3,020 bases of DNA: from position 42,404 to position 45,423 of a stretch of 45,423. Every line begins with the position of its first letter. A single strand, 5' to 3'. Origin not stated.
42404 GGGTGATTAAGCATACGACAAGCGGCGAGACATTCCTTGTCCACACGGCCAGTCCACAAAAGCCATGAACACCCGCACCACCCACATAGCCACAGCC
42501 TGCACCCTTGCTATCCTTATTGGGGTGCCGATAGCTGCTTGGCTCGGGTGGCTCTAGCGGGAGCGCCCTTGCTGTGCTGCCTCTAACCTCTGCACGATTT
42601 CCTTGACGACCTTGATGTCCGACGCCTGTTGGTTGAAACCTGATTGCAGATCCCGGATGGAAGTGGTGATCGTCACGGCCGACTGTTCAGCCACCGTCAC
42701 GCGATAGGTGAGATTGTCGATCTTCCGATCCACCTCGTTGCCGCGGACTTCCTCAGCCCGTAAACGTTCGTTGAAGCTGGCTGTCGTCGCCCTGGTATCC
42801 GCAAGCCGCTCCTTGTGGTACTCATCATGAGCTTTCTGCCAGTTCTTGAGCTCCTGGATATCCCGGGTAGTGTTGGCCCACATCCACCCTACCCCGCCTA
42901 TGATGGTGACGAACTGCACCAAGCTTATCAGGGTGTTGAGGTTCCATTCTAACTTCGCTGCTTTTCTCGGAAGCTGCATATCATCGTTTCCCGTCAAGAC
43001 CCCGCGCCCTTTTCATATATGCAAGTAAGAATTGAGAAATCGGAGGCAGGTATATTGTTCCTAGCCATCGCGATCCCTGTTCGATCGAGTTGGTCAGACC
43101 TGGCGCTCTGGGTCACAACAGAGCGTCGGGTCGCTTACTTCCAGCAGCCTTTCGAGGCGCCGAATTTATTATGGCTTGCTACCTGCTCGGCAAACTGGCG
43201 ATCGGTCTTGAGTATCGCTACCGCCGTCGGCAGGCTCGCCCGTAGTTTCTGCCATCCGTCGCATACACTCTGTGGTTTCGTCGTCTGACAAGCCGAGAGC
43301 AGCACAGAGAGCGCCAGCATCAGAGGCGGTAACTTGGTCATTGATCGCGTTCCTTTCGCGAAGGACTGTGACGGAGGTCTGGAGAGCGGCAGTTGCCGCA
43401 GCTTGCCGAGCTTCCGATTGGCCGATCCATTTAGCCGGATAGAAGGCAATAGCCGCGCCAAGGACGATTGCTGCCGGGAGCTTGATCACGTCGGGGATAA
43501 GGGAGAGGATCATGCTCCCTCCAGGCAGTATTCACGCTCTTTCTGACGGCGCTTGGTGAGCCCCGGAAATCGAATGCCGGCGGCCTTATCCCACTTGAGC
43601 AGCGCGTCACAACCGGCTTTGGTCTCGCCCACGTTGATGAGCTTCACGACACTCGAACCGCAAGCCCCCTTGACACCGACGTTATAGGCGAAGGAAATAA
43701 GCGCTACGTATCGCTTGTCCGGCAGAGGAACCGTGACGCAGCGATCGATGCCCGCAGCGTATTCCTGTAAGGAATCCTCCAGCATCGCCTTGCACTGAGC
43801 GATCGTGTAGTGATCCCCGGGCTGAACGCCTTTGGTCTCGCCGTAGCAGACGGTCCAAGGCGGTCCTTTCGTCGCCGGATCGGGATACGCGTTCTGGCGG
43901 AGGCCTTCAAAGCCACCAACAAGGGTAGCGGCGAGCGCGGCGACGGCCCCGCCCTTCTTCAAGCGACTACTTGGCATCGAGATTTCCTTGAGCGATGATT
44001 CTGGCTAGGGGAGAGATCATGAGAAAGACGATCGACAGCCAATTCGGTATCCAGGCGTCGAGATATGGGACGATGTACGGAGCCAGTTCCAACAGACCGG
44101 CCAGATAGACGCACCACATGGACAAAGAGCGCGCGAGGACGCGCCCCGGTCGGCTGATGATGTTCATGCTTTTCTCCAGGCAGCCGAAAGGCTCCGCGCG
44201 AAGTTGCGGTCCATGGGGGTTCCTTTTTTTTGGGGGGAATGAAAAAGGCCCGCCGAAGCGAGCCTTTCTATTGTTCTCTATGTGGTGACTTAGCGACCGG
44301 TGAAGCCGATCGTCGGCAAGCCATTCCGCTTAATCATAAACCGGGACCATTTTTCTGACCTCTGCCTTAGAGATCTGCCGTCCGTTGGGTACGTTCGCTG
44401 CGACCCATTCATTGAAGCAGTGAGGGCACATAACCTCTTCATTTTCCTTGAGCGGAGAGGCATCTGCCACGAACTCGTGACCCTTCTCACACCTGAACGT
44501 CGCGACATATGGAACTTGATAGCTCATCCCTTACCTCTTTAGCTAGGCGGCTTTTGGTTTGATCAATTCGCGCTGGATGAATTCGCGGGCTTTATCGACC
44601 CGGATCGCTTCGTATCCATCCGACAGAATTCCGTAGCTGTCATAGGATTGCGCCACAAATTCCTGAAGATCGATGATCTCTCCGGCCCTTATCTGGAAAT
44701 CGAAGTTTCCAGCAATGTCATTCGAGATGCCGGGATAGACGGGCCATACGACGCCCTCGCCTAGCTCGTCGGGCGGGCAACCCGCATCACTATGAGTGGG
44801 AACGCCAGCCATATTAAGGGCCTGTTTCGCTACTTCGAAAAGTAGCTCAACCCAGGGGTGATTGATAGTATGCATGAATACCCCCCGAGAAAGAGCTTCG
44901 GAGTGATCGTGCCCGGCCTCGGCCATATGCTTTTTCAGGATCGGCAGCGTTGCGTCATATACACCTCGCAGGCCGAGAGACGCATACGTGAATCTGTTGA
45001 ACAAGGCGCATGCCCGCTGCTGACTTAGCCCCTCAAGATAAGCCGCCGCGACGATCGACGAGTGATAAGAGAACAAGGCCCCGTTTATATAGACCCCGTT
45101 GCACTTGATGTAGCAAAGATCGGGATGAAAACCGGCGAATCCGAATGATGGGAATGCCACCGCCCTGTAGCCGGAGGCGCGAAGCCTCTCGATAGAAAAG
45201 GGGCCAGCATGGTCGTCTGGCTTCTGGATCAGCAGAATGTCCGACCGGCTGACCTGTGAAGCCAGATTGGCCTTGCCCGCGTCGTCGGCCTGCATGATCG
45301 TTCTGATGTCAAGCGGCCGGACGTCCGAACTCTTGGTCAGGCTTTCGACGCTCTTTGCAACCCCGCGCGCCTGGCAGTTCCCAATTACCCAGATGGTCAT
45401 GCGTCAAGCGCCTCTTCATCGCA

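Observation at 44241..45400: WcbI-like plus zinc-ribbon genes complete a self-contained accessory cassette ending in a strong terminator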

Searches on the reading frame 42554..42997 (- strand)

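Call 4: search_protein_families(library=pfam, proteins=[window:42554-42997:-], max_evalue=0.1)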
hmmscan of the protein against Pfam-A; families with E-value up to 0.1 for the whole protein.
window:42554-42997:- (147 aa): 2 families
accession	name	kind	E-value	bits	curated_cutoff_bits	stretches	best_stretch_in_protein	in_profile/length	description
PF08702.15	Fib_alpha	-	0.00076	20.1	29.9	1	42-140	32-130/143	Fibrinogen alpha/beta chain family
PF06160.17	EzrA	-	0.054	12.2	39.6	1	48-139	60-149/557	Septation ring formation regulator, EzrA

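Call 5: search_protein_families(library=phrogs, proteins=[window:42554-42997:-], max_evalue=0.1)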
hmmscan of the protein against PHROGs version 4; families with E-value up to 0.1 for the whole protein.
window:42554-42997:- (147 aa): 4 families
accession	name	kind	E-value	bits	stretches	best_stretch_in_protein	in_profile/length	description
phrog_4896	-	other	0.012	16.2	1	69-124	212-267/291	glycerophosphoryl diester phosphodiesterase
phrog_1219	-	tail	0.02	15.6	1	63-143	68-149/233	tail needle protein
phrog_312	-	lysis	0.032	15.2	1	15-123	6-111/173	Rz-like spanin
phrog_14137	-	unknown function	0.08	14.4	0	84-141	28-85/141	-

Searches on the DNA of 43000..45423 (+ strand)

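Call 7: search_dna_similar(query=window:43000-45423:+, collection=phages, mode=distant, max_rows=20)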
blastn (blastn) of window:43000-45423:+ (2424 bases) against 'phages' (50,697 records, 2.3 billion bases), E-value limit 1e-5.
Records with a match: 4; places in all: 4; records where one place covers at least 80% of the query: 0.
Best place of each record, by identity: 60-80% 4.
By first word of the organism name: Rhizobium 4.
By host as written in the record: Rhizobium etli Y1_10 1; Rhizobium etli N6212 1; Rhizobium phaseoli N3_2 1; Rhizobium phaseoli I1_23 1.
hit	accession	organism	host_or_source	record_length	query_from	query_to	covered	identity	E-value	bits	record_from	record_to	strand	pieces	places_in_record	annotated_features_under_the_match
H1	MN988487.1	Rhizobium phage RHph_Y1_10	Rhizobium etli Y1_10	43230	518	914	16%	71.5%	3e-50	207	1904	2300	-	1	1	lysozyme protein | attachment site attL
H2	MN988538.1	Rhizobium phage RHph_Y25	Rhizobium etli N6212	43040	518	914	16%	69.5%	2e-39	171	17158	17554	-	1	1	lysozyme protein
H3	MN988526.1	Rhizobium phage RHph_N3_2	Rhizobium phaseoli N3_2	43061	158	513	15%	69.6%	7e-33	150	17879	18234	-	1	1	putative endopeptidase protein | lysozyme-like protein | HNH endonuclease protein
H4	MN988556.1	Rhizobium phage RHph_I1_23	Rhizobium phaseoli I1_23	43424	422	499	3%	76.9%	3e-6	61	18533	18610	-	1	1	hypothetical protein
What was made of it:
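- Closest known: Rhizobium phage RHph_Y1_10 lysis-region accessory genes. Same: Related lysozyme (71.5% nucleotide identity, call 7).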

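Call 64: get_annotated_region(hit=H1, flank=6000)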
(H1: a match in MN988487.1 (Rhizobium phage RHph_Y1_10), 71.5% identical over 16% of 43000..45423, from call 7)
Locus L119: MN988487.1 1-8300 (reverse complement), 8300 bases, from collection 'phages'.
description: Rhizobium phage RHph_Y1_10, complete genome.
organism: Rhizobium phage RHph_Y1_10 (NCBI taxid 2509570)
taxonomy: Viruses; Duplodnaviria; Heunggongvirae; Uroviricota; Caudoviricetes
host: Rhizobium etli Y1_10; source: agricultural lands; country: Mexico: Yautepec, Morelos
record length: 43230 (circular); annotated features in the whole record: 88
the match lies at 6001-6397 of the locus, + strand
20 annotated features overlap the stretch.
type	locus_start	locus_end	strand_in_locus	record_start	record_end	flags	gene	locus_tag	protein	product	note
CDS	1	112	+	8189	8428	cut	-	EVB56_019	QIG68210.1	hypothetical protein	-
CDS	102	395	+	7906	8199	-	-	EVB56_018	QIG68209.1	hypothetical protein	-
CDS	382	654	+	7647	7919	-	-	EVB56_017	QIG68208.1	hypothetical protein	-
CDS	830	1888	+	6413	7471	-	-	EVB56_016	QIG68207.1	integrase protein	GO_function: GO:0003677 - DNA binding; GO_process: GO:0006310 - DNA recombination; GO_process: GO:0015074 - DNA ...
CDS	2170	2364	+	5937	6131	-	-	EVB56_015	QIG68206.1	hypothetical protein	-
CDS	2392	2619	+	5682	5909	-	-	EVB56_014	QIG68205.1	hypothetical protein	-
CDS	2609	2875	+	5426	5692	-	-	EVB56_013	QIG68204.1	hypothetical protein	-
CDS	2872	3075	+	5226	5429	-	-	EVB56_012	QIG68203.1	hypothetical protein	-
CDS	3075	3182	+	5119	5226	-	-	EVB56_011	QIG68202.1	hypothetical protein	-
CDS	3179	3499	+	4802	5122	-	-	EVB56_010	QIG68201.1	hypothetical protein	-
CDS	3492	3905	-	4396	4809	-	-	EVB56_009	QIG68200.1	DUF1515 domain-containing protein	-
CDS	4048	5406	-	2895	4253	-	-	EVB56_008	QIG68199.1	SGNH hydrolase-type protein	GO_function: GO:0016787 - hydrolase activity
CDS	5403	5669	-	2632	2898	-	-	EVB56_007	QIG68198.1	hypothetical protein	-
CDS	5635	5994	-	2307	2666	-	-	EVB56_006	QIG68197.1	hypothetical protein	-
CDS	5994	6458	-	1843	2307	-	-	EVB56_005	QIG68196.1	lysozyme protein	GO_function: GO:0003796 - lysozyme activity; GO_process: GO:0009253 - peptidoglycan catabolic process; GO_process: ...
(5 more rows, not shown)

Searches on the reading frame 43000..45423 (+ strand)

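Call 66: search_protein_families(library=pfam, proteins=[L119:7168-7725:-, L119:4048-5406:-, L119:7789-8241:-], max_evalue=0.01)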
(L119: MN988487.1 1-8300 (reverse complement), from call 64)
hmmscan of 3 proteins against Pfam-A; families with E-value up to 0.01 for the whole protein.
L119:7168-7725:- (185 aa): 3 families
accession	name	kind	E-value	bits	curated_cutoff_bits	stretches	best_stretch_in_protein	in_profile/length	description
PF00132.30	Hexapep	-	3.1e-15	55.6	27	1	131-163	2-34/36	Bacterial transferase hexapeptide (six repeats)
PF14602.12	Hexapep_2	-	4.6e-07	29.9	27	1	131-163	2-32/34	Hexapeptide repeat of succinyl-transferase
PF25084.1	LbH_EIF2B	-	0.0014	19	54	0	72-162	20-104/105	EIF2B subunit epsilon LbH domain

L119:4048-5406:- (452 aa): 0 families

L119:7789-8241:- (150 aa): 0 families

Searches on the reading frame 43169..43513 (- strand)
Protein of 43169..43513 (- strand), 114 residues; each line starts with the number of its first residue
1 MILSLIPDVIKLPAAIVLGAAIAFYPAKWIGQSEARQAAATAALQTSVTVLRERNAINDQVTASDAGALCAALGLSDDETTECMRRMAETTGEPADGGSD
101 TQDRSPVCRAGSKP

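Call 4: search_protein_families(library=pfam, proteins=[window:43169-43513:-], max_evalue=0.1)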
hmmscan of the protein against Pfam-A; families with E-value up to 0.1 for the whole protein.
window:43169-43513:- (114 aa): 1 family
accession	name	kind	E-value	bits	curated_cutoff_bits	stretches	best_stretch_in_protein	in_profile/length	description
PF09077.16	Phage-MuB_C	-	0.07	13.5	25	0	59-92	10-43/78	Mu B transposition protein, C terminal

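Call 5: search_protein_families(library=phrogs, proteins=[window:43169-43513:-], max_evalue=0.1)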
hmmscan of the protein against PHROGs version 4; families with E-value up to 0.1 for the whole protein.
window:43169-43513:- (114 aa): 1 family
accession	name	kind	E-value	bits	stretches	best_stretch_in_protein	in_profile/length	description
phrog_12535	-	unknown function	5.1e-15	56.4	1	4-88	2-86/93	-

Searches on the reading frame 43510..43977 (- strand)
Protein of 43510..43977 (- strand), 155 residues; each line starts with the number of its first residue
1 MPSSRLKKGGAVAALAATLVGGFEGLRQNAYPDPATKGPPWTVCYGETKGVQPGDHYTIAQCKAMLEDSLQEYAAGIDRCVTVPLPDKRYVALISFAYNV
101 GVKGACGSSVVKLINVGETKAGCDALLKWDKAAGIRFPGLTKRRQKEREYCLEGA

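Call 4: search_protein_families(library=pfam, proteins=[window:43510-43977:-], max_evalue=0.1)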
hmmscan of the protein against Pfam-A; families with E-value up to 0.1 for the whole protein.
window:43510-43977:- (155 aa): 1 family
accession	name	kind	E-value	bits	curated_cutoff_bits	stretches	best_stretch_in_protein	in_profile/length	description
PF00959.24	Phage_lysozyme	-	1.8e-39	135.3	22.3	1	23-147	3-125/125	Phage lysozyme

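Call 5: search_protein_families(library=phrogs, proteins=[window:43510-43977:-], max_evalue=0.1)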
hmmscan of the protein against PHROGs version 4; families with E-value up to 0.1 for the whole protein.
window:43510-43977:- (155 aa): 7 families
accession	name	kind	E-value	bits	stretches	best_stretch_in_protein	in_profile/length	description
phrog_7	-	lysis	4.3e-50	171.7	1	8-154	550-698/873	endolysin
phrog_7910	-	lysis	2e-22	80.6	1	65-154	6-94/96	endolysin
phrog_10457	-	lysis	2.5e-13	51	1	66-149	8-91/95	endolysin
phrog_33083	-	lysis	3.5e-13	50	1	19-148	10-137/456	endolysin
phrog_28234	-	lysis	1.3e-11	45.2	1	16-149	67-217/372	endolysin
phrog_3617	-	unknown function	8.1e-08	32.8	1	29-149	270-401/405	-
phrog_3572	-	lysis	0.0037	16.7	1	14-75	265-327/653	endolysin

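Call 80: find_related_loci(query=window:43510-43977:-, collection=viral_contigs, flank=6000)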
Query window:43510-43977:- (155 aa) in viral_contigs; peptide patterns used: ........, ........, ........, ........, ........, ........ (x = any residue, [..] = any of these).
41 stretches matched a pattern; 17 encode a relative of the query (tblastn E <= 1e-3); 17 distinct loci.
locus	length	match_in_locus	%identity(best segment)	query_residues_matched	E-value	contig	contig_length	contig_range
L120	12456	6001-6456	86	3-154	2e-90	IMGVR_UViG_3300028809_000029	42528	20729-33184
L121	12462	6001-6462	75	1-154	7e-80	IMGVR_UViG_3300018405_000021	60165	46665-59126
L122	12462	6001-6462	75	1-154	7e-80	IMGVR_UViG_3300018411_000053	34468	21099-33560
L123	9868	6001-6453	75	1-151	5e-78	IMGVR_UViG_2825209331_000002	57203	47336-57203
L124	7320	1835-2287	75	4-154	1e-76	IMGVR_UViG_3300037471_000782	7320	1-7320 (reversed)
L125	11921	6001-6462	72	1-154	9e-76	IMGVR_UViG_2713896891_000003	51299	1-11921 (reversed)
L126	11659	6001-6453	73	4-154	4e-74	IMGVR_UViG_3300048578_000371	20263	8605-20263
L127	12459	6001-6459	64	4-154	2e-66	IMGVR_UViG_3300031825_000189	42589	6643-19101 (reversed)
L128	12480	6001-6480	55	2-154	5e-56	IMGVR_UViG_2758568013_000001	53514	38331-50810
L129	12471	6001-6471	58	4-153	4e-53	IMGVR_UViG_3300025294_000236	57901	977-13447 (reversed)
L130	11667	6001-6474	57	4-154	2e-52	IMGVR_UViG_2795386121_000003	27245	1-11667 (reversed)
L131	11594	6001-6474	58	4-154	9e-51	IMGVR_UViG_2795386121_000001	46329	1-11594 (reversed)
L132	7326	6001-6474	53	4-154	3e-50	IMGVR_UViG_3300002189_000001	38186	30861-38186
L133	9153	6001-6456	57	3-155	3e-48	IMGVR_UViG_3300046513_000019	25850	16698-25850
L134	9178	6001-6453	55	3-154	2e-44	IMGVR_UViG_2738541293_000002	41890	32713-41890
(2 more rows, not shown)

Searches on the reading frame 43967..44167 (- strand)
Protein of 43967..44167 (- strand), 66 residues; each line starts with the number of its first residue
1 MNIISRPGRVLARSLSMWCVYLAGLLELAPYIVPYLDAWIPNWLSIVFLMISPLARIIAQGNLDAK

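Call 4: search_protein_families(library=pfam, proteins=[window:43967-44167:-], max_evalue=0.1)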
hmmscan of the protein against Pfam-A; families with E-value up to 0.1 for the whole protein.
window:43967-44167:- (66 aa): 1 family
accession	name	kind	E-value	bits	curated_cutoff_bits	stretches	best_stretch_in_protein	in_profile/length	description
PF25612.1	DUF7940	-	0.00033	21.6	27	1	9-60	7-63/63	Family of unknown function (DUF7940)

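Call 5: search_protein_families(library=phrogs, proteins=[window:43967-44167:-], max_evalue=0.1)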
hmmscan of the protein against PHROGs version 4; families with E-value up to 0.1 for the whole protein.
window:43967-44167:- (66 aa): 1 family
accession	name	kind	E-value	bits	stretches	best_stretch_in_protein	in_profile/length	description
phrog_1356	-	lysis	0.0079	17.4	1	11-64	56-120/135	holin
